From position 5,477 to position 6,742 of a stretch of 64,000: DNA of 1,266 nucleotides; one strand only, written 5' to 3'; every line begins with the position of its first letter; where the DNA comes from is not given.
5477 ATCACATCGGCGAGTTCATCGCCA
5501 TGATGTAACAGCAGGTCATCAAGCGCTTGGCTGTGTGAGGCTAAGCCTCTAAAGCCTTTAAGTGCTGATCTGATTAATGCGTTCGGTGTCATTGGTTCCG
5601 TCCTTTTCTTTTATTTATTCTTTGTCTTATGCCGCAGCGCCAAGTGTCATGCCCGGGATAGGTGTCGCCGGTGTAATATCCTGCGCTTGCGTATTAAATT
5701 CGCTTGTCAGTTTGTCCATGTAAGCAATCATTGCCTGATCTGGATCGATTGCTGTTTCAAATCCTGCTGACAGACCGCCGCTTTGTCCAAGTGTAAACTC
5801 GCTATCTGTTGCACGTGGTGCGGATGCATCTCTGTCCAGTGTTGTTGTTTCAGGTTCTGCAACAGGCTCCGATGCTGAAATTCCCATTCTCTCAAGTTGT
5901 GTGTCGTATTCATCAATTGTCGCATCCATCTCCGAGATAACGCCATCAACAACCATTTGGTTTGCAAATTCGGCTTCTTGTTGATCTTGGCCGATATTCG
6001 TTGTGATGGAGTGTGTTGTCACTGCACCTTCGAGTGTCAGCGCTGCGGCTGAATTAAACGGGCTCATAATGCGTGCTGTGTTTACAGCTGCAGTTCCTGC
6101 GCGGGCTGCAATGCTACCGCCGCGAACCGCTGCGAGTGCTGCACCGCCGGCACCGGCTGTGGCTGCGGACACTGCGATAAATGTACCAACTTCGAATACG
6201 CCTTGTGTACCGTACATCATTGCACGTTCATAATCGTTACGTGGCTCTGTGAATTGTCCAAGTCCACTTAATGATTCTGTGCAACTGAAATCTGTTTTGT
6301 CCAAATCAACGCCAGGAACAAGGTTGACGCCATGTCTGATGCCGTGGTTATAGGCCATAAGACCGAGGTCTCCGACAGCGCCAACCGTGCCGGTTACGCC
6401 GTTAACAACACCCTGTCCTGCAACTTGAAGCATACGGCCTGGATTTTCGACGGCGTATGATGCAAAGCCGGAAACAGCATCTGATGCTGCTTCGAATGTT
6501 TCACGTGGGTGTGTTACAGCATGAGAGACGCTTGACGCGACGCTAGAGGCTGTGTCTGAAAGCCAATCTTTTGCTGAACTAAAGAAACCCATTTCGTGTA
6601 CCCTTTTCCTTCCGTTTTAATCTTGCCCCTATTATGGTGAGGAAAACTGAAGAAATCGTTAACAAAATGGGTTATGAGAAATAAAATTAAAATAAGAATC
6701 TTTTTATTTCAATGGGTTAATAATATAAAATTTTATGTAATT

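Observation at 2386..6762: Six-gene cluster of unrecognisable proteins inserted between lepA and purH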

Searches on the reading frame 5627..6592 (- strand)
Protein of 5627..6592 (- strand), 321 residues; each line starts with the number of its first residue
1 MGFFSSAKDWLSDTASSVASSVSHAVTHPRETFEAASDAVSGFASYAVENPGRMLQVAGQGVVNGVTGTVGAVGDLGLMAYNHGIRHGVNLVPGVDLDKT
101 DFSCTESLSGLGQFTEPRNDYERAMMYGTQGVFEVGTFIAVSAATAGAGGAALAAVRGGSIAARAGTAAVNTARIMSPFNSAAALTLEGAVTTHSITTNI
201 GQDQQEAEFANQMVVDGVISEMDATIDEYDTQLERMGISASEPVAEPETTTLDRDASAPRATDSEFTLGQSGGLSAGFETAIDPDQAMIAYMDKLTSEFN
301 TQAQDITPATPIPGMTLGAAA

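Call 3: search_protein_families(library=pfam, proteins=[window:5627-6592:-], max_evalue=1)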
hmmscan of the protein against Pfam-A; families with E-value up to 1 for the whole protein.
window:5627-6592:- (321 aa): 1 family
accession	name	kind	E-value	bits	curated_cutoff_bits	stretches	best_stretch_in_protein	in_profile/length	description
PF05524.18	PEP-utilisers_N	-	0.087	13.4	24.4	1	179-229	67-117/121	PEP-utilising enzyme, N-terminal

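Call 4: search_protein_families(library=ncbifam, proteins=[window:5627-6592:-], max_evalue=1)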
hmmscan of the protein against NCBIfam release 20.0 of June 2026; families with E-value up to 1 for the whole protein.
window:5627-6592:- (321 aa): 0 families

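Call 8: find_homologous_proteins(query=window:5627-6592:-, max_evalue=0.001)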
Query window:5627-6592:- (321 aa): 1 proteins with E <= 0.001 among 8000 candidates.
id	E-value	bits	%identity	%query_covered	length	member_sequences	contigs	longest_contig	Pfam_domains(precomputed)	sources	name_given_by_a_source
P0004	2.7e-200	682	100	100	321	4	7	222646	-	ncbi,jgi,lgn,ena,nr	ncbi:MAG: hypothetical protein QF692_08280 [Alphaproteobacteria bacterium]|jgi:hypothetical protein|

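Call 18: search_protein_families(library=phrogs, proteins=[window:5627-6592:-], max_evalue=1)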
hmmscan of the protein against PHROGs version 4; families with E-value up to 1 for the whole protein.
window:5627-6592:- (321 aa): 2 families
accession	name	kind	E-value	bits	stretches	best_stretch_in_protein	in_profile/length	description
phrog_1535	-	tail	0.034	13.2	1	4-85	951-1026/1152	tail length tape measure protein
phrog_167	-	tail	0.26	9.9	1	3-70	1123-1187/1555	tail length tape measure protein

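Call 19: search_protein_families(library=padloc, proteins=[window:5627-6592:-], max_evalue=1)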
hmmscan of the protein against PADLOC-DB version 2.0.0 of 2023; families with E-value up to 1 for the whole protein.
window:5627-6592:- (321 aa): 0 families

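Call 26: search_dna_similar(query=window:5627-6592:-, collection=phages, mode=protein, max_evalue=0.01, max_rows=15)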
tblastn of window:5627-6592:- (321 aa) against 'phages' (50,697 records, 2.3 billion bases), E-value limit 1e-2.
No match.

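Call 29: find_related_loci(query=A1, collection=genome_contigs, flank=10000)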
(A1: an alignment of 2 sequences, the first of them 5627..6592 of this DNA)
Query A1 (321 aa) in genome_contigs; peptide patterns used: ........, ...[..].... (x = any residue, [..] = any of these).
56 stretches matched a pattern, but none encodes a relative of the query by tblastn (E <= 1e-3).

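Call 35: search_solved_structures(query=window:5627-6592:-, max_evalue=10)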
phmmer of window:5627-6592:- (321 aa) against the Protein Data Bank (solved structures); distinct sequences matched with E-value up to 10: 0.

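Call 43: find_related_loci(query=A1, collection=viral_contigs, flank=8000)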
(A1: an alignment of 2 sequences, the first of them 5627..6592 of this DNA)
Query A1 (321 aa) in viral_contigs; peptide patterns used: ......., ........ (x = any residue, [..] = any of these).
52 stretches matched a pattern, but none encodes a relative of the query by tblastn (E <= 1e-3).

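Call 47: search_protein_representatives(protein=window:5627-6592:-)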
Query: 321 residues. Proteins with E-value up to 0.001 (for the whole library): 77; up to 1e-10: 31; up to 1e-30: 3. The best 77 are listed.
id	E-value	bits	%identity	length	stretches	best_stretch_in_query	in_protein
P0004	8.6e-201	681.6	100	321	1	1-321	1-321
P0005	5.8e-40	153.8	45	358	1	1-216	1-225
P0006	2.2e-39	152.0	48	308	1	1-223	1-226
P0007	1.7e-30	122.7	40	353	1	8-241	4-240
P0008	3.6e-24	102.0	39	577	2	7-198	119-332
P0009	8.7e-24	100.7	44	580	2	34-155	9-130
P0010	1.3e-23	100.1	34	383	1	12-285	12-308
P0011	3.0e-23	99.0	48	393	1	1-182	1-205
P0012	3.6e-22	95.5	39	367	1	32-246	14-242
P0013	1.5e-21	93.4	37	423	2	3-176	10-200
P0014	1.7e-20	89.9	39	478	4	100-235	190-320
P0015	1.5e-18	83.6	46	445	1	44-168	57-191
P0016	4.3e-18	82.1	38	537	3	111-266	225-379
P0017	8.2e-18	81.1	40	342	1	48-224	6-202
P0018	1.8e-17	80.0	38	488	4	113-185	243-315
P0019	2.8e-16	76.1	38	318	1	50-237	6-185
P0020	2.8e-16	76.1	42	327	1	51-213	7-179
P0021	4.0e-15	72.3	32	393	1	10-253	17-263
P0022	1.1e-14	70.9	32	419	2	32-154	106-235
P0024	1.2e-13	67.4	42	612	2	34-79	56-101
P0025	3.2e-13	66.1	50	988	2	115-186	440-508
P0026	3.5e-13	65.9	39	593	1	35-194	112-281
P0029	1.4e-12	63.9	32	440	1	6-181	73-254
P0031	1.0e-11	61.1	44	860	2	119-185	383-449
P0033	1.4e-11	60.7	30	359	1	1-250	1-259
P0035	1.1e-10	57.7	35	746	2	115-236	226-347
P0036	2.0e-10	56.9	31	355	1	6-276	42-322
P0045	4.9e-08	49.1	45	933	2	112-188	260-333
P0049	2.7e-07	46.6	38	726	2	116-180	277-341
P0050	2.8e-07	46.6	43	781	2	118-185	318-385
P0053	4.6e-07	45.8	45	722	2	115-166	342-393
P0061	1.6e-05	40.8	30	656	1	28-197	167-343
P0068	5.5e-05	39.0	38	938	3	110-167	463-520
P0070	8.2e-05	38.5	40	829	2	116-199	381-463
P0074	2.3e-04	37.0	40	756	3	112-174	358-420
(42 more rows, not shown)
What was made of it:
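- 5627..6592 (-): P1, 321 aa. N-terminal M-G-F-F-S motif, a helical module at aa ~20-150 containing a Gly-zipper and one Gly/Ala hydrophobic segment (aa 138-156), a variable acidic tail, and a short C-terminal helix. Family of 77 cluster representatives in the exhaustive search (call 47).
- The P1 family has a conserved N-terminal module with C-terminal extensions of very different length, 228-988 aa (call 47).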

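Call 49: search_protein_families(library=pfam, alignment_id=A2, max_evalue=0.001)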
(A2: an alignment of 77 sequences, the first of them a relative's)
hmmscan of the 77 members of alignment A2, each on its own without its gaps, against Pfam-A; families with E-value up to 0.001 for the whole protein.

A. member 1, P0004 (321 aa): 0 families

B. families by the number of members that match (of 77 scanned): 2 families
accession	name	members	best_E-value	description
PF23768.1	DUF7167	1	1.9e-05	Domain of unknown function (DUF7167)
PF04065.20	Not3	1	0.00052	Not1 N-terminal domain, CCR4-Not complex component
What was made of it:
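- On Polymorphic toxin-immunity system: No Pfam, NCBIfam or PADLOC hit in P1, P2 or any of the 77 family members (calls 3, 4, 19, 49).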

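Call 50: search_protein_families(library=phrogs, alignment_id=A2, max_evalue=0.001)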
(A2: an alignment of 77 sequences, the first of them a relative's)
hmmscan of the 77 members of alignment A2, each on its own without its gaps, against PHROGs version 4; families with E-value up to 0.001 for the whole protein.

A. member 1, P0004 (321 aa): 0 families

B. families by the number of members that match (of 77 scanned): 11 families
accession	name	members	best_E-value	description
phrog_1535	-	5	1.5e-05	tail length tape measure protein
phrog_3248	-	2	4.1e-17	-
phrog_58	-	2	0.0003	tail length tape measure protein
phrog_1272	-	1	1.7e-06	tail length tape measure protein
phrog_8831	-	1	3.4e-05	-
phrog_4200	-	1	5.6e-05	tail length tape measure protein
phrog_1533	-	1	0.00028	tail length tape measure protein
phrog_6651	-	1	0.0003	internal virion protein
phrog_5378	-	1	0.00038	-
phrog_167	-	1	0.00041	tail length tape measure protein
phrog_3550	-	1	0.00045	-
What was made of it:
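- Closest known: Phage tape-measure and DNA-ejection proteins. Same: Weak PHROG hits (calls 18, 50).
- The Gly-zipper segment resembles membrane-inserting toxins and gives weak tape-measure or ejection-protein hits (calls 18, 50). Weak PHROG hits of P1-family members to tape-measure, pilot and internal virion proteins (best 1.7e-6; two members hit phrog_3248 at 4e-17) (calls 18, 50).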

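Call 51: find_encoding_contigs(protein=P0005, flank=8000, max_places=3)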
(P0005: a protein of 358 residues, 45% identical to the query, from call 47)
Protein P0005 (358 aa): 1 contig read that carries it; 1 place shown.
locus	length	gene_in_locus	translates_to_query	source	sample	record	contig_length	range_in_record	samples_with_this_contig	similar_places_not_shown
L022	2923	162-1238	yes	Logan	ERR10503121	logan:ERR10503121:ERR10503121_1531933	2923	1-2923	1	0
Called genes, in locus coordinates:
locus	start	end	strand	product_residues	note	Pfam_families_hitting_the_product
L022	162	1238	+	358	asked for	-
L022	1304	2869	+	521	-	-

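Call 52: find_encoding_contigs(protein=P0007, flank=8000, max_places=3)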
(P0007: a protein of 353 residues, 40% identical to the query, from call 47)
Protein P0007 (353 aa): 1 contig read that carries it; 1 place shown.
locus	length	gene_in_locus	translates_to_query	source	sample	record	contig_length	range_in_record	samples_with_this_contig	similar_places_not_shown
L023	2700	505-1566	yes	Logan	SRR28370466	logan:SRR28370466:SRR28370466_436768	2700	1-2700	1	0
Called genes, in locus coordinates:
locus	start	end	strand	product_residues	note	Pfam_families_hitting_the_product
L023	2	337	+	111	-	?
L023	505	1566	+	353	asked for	-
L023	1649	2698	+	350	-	?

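Call 53: list_cluster_members(proteins=[P0008, P0009, P0010, P0011, P0012, P0013, P0014, P0016, P0021, P0025])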
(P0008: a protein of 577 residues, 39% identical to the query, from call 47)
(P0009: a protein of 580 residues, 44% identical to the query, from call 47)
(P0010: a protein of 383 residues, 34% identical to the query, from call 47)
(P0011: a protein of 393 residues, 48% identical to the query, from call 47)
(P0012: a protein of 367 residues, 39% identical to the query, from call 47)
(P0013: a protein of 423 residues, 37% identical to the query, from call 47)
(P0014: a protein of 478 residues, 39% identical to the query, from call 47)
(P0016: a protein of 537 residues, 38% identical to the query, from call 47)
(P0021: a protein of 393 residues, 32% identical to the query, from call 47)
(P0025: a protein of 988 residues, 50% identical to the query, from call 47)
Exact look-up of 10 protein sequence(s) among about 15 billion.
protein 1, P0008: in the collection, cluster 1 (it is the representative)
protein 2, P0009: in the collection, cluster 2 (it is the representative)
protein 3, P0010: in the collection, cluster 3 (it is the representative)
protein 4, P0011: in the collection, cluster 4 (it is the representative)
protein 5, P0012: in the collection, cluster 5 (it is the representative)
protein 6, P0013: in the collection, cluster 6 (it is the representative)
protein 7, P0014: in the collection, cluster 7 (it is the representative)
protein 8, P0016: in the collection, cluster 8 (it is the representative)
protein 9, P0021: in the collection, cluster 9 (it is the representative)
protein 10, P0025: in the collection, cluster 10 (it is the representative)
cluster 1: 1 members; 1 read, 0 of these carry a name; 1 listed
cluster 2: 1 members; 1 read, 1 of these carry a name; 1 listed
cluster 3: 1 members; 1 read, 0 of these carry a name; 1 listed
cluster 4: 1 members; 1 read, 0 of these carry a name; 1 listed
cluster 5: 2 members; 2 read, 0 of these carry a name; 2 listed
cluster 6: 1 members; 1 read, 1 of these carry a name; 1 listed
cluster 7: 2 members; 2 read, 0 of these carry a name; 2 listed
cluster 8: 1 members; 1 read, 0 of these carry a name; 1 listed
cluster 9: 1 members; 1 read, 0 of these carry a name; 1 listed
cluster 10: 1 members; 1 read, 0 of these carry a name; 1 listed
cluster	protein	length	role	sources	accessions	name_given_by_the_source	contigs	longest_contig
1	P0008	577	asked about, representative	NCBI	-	-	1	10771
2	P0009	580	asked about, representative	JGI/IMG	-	hypothetical protein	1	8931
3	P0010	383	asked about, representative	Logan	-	-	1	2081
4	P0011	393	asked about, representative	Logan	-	-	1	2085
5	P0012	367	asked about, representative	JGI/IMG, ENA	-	-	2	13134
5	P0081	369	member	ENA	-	-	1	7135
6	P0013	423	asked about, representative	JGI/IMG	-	hypothetical protein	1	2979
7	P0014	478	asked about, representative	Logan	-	-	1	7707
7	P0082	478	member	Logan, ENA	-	-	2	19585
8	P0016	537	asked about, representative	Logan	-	-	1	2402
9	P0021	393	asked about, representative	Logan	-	-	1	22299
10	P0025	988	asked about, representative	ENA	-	-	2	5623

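Call 55: find_encoding_contigs(protein=P0021, flank=10000, max_places=2)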
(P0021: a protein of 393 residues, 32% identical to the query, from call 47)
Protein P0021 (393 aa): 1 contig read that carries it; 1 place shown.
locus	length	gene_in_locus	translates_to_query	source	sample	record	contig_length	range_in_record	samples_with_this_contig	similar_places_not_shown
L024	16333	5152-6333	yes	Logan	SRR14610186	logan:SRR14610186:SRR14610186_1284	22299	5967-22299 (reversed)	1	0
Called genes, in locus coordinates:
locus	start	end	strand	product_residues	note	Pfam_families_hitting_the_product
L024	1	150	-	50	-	?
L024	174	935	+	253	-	PF01170:UPF0020 (faint), PF02384:N6_Mtase (weak), PF05175:MTS, PF06325:PrmA (weak), PF13489:Methyltransf_23 (faint), PF13847:Methyltransf_31, PF08241:Methyltransf_11 (faint), PF13649:Methyltransf_25, +1 more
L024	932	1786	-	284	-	PF00763:THF_DHG_CYH, PF02882:THF_DHG_CYH_C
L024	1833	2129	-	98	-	PF02325:CCB3_YggT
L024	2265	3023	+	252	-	-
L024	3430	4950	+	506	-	PF01336:tRNA_anti-codon, PF00152:tRNA-synt_2, PF01409:tRNA-synt_2d (faint)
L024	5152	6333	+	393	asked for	-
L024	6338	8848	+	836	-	-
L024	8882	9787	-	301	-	PF00588:SpoU_methylase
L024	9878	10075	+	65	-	-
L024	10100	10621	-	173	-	PF16036:Chalcone_3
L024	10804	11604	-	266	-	PF00497:SBP_bac_3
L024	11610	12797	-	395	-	PF07690:MFS_1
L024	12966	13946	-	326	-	-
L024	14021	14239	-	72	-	PF11324:DUF3126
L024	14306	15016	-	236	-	PF01553:Acyltransferase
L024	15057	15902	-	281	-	PF21926:FeeM (faint), PF13444:Acetyltransf_5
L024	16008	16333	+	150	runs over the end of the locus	PF01451:LMWPc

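Call 56: find_encoding_contigs(protein=P0012, flank=10000, max_places=2)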
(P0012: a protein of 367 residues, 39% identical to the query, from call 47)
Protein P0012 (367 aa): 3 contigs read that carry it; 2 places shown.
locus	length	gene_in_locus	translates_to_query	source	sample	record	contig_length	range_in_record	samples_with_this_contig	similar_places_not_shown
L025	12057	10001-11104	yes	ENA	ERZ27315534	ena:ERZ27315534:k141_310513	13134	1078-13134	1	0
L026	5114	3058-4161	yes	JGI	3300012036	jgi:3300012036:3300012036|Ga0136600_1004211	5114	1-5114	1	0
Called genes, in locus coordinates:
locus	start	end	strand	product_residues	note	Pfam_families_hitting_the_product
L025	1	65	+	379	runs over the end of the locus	?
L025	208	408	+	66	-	PF01165:Ribosomal_S21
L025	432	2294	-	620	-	PF01321:Creatinase_N, PF16189:Creatinase_N_2, PF00557:Peptidase_M24, PF16188:Peptidase_M24_C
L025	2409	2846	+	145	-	PF00226:DnaJ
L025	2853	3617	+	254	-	PF01427:Peptidase_M15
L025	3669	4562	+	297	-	PF00483:NTP_transferase, PF12804:NTP_transf_3 (faint)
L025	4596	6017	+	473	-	PF02878:PGM_PMM_I, PF02879:PGM_PMM_II, PF02880:PGM_PMM_III, PF00408:PGM_PMM_IV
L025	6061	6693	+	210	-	PF10090:HPTransfase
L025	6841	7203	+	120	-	PF00072:Response_reg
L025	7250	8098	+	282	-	PF03705:CheR_N, PF01739:CheR, PF08241:Methyltransf_11 (faint), PF08242:Methyltransf_12 (faint), PF13649:Methyltransf_25 (faint)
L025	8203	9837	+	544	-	PF02142:MGS, PF01808:AICARFT_IMPCHas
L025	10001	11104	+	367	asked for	-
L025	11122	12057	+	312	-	?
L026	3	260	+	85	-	?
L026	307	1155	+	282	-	PF03705:CheR_N, PF01739:CheR, PF08241:Methyltransf_11 (faint), PF08242:Methyltransf_12 (faint), PF13649:Methyltransf_25 (faint)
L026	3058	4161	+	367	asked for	-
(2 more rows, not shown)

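Call 57: find_encoding_contigs(protein=P0008, flank=10000, max_places=2)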
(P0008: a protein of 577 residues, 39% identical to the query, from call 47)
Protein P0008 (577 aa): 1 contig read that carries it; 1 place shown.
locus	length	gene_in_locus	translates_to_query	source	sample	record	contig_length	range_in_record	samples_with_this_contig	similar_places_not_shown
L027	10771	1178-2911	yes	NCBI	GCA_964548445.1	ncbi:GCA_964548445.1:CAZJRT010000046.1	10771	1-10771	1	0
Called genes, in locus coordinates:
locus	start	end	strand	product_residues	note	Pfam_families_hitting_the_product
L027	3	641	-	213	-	?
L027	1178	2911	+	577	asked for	-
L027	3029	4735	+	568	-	PF00664:ABC_membrane, PF00005:ABC_tran, PF13304:AAA_21 (faint), PF02463:SMC_N (weak)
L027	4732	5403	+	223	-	PF00551:Formyl_trans_N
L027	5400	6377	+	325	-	PF01408:GFO_IDH_MocA, PF02826:2-Hacid_dh_C (weak), PF22725:GFO_IDH_MocA_C3, PF02894:GFO_IDH_MocA_C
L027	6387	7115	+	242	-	PF02348:CTP_transf_3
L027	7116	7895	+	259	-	PF00106:adh_short, PF01370:Epimerase (faint), PF13561:adh_short_C2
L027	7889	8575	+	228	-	-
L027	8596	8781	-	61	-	-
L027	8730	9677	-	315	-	-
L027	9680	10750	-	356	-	PF00571:CBS (weak), PF00483:NTP_transferase, PF12804:NTP_transf_3 (weak)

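Call 64: predict_structure(alignment_id=A2)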
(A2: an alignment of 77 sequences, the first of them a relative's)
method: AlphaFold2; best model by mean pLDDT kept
length: 321 residues; sequences in the alignment: 77
mean_pLDDT: 68.5   pTM: 0.45
mean pLDDT of the five models: 68.5, 66.6, 64.0, 63.3, 61.1
residues with pLDDT >= 90: 47; 70-90: 130; 50-70: 48; < 50: 96
segments of 3 or more residues with pLDDT < 50: 1-8, 158-204, 213-215, 245-258, 260-265, 267-274
pLDDT, mean of each block of 10 residues (from residue 1): 44 63 81 82 90 92 89 89 89 92 89 90 89 81 74 61 39 41 40 39 49 52 67 76 49 46 46 49 72 88 77 69 49
secondary structure, 60 per line:
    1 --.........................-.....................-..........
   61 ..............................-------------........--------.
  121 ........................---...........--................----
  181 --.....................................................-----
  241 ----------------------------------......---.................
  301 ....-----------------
elements in order: H3-27 H29-49 H51-90 H104-111 H120-144 H148-158 H161-176 H183-235 H275-280 H284-304
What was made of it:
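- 5627..6592 (-): AF2 with a 77-sequence alignment gives pLDDT 81-92 for aa 20-150 (call 64).
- On Polymorphic toxin-immunity system: In the P1 model the tail is mostly below pLDDT 50, apart from one long helix and a short C-terminal helix (call 64).
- P1 is modelled as helical at pLDDT 81-92 (call 64). Much of the P1 tail has pLDDT below 50 (call 64). The variable P1 tail is short and mostly modelled at low confidence (call 64).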

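Call 67: fold_search(model_id=the predicted structure, library=pdb)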
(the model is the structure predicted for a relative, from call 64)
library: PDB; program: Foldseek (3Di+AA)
matches with E <= 10: 16; with E <= 0.001: 0
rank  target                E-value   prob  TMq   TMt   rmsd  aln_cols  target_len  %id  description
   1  9div_C                3.4e+00  0.07  0.14  0.26  16.2       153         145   18  The crystal structure of de novo designed ChuA binding protein C8 (released 2025-05-21)
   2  2ch7_A                3.8e+00  0.02  0.11  0.11  56.6       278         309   15  Crystal structure of the cytoplasmic domain of a bacterial chemoreceptor from Thermotoga maritima (released 2006-04-18)
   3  7nna                  4.0e+00  0.04  0.13  0.20  42.8       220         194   14  Toxin Import Through the Antibiotic Efflux Channel TolC (released 2021-07-07)
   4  2ch7_B                4.0e+00  0.04  0.13  0.13  57.0       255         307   13  Crystal structure of the cytoplasmic domain of a bacterial chemoreceptor from Thermotoga maritima (released 2006-04-18)
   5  6ixv_D                4.2e+00  0.04  0.13  0.17  28.4       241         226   14  Crystal structure of SH3BP5-Rab11a (released 2019-03-20)
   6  6ch2_E                4.7e+00  0.06  0.12  0.23  20.1       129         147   12  Crystal structure of the cytoplasmic domain of FlhA and FliT-FliD complex (released 2018-05-16)
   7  9rn7_A                6.6e+00  0.02  0.09  0.15  17.2       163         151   15  GluA4 in complex with TARP-2, Desensitized state, structure of TMD domain (released 2025-09-24)
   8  9div_A                7.0e+00  0.04  0.14  0.28  16.1       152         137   18  The crystal structure of de novo designed ChuA binding protein C8 (released 2025-05-21)
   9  7n6g_3R               7.4e+00  0.02  0.12  0.11  52.9       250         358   13  C1 of central pair (released 2022-05-18)
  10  6v4a_A                7.4e+00  0.02  0.11  0.07  17.8       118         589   11  An open conformation of a Pentameic ligand-gated ion channel with additional N-terminal domain (released 2020-06-03)
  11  9rpb_B                7.8e+00  0.03  0.11  0.10  16.5       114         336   11  a5b3 GABAAR bound to GABA, and Mb25 in a desensitized state in saposin nanodiscs, topiramate-free (released 2026-03-18)
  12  6ch2_D                8.3e+00  0.03  0.11  0.20  20.1       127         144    8  Crystal structure of the cytoplasmic domain of FlhA and FliT-FliD complex (released 2018-05-16)
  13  6v4a_C                8.3e+00  0.02  0.09  0.06  18.2        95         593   10  An open conformation of a Pentameic ligand-gated ion channel with additional N-terminal domain (released 2020-06-03)
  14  9div_B                8.8e+00  0.04  0.15  0.31  16.1       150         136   19  The crystal structure of de novo designed ChuA binding protein C8 (released 2025-05-21)
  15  9a72_A                9.3e+00  0.03  0.12  0.14  27.3       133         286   13  Integrative model of YFMS-CHEW by crosslinking MS and deep learning (released 2024-09-18)
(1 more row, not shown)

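Call 68: fold_search(model_id=the predicted structure, library=viral)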
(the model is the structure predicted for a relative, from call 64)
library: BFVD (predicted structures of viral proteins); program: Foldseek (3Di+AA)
matches with E <= 10: 54; with E <= 0.001: 0
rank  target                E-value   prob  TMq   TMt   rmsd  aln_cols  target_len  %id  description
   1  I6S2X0                9.2e-02  0.47  0.18  0.10  31.2       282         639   15  (no name in the UniProt tables at hand)
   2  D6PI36                9.1e-01  0.08  0.15  0.16  22.8       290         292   12  (no name in the UniProt tables at hand)
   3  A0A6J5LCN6            9.7e-01  0.06  0.13  0.05  40.9       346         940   14  Uncharacterized protein [uncultured Caudovirales phage]
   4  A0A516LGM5            1.2e+00  0.07  0.13  0.17  29.8       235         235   14  (no name in the UniProt tables at hand)
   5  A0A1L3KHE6            1.6e+00  0.10  0.13  0.17  42.5       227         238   14  (no name in the UniProt tables at hand)
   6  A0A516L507            1.6e+00  0.04  0.10  0.10  44.8       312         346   16  (no name in the UniProt tables at hand)
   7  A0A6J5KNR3            1.9e+00  0.12  0.13  0.06  10.9       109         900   18  PcfJ-like protein [uncultured Caudovirales phage]
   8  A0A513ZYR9            2.1e+00  0.09  0.15  0.20  14.1       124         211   12  Uncharacterized protein [Pantoea phage vB_PagM_PSKM]
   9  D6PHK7                2.4e+00  0.04  0.12  0.12  54.1       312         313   15  (no name in the UniProt tables at hand)
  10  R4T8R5                2.4e+00  0.04  0.13  0.06  30.5       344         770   16  Tape measure [Haloarcula hispanica tailed virus 1]
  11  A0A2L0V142            2.8e+00  0.06  0.13  0.15  29.8       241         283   14  (no name in the UniProt tables at hand)
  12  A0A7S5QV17            3.0e+00  0.02  0.09  0.09  46.7       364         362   15  (no name in the UniProt tables at hand)
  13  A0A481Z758            3.1e+00  0.07  0.10  0.27  15.2       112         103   17  Potassium channel domain-containing protein [Pithovirus LCPAC201]
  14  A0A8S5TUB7            3.3e+00  0.08  0.12  0.14  11.0       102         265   12  Uncharacterized protein [Siphoviridae sp. ctWT735]
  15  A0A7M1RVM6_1          3.3e+00  0.02  0.11  0.04  31.9       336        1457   14  Uncharacterized protein [uncultured phage cr131_1]
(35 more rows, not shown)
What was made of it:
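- On Phage tape-measure / ejection protein: Best BFVD match E 0.09 (call 68).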
